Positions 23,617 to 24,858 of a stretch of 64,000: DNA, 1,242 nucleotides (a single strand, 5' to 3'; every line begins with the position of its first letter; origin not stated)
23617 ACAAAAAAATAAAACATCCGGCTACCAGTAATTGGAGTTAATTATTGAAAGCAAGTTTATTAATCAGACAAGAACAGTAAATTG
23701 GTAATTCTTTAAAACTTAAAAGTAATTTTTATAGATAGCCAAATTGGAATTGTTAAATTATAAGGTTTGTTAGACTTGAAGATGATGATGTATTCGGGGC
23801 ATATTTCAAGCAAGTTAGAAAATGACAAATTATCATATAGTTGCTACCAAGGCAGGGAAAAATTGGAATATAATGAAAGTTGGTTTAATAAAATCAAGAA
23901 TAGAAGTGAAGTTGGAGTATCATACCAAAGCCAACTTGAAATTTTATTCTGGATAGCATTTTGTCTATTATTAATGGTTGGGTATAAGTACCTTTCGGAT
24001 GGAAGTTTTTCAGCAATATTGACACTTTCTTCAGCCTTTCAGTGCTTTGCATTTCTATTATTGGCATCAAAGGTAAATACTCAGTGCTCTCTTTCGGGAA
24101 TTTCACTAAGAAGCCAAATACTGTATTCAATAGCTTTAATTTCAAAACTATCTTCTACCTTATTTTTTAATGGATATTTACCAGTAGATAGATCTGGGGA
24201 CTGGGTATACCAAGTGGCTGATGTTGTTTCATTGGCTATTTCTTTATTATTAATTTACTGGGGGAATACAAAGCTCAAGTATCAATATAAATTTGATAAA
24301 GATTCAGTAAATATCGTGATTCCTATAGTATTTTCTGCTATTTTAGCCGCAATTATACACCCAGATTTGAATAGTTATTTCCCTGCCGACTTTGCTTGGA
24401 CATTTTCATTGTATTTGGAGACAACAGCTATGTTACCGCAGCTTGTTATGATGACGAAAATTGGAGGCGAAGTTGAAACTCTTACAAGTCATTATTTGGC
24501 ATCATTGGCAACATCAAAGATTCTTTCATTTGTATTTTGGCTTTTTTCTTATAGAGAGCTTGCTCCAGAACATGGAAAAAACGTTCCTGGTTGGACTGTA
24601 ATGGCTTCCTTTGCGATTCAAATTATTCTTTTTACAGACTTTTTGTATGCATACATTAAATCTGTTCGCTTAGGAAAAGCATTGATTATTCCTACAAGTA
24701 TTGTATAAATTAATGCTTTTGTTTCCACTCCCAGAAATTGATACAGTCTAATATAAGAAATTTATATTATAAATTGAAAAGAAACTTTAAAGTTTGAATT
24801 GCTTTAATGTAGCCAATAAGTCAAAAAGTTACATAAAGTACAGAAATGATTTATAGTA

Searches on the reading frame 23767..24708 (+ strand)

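Call 39: search_protein_families(library=pfam, proteins=[window:23767-24708:+], max_evalue=0.001)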
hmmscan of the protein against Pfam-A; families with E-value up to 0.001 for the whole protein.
window:23767-24708:+ (313 aa): 1 family
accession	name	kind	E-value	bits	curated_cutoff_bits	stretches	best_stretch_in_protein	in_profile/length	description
PF00810.23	ER_lumen_recept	-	9.6e-33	114.5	25.6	1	108-260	1-142/143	ER lumen protein retaining receptor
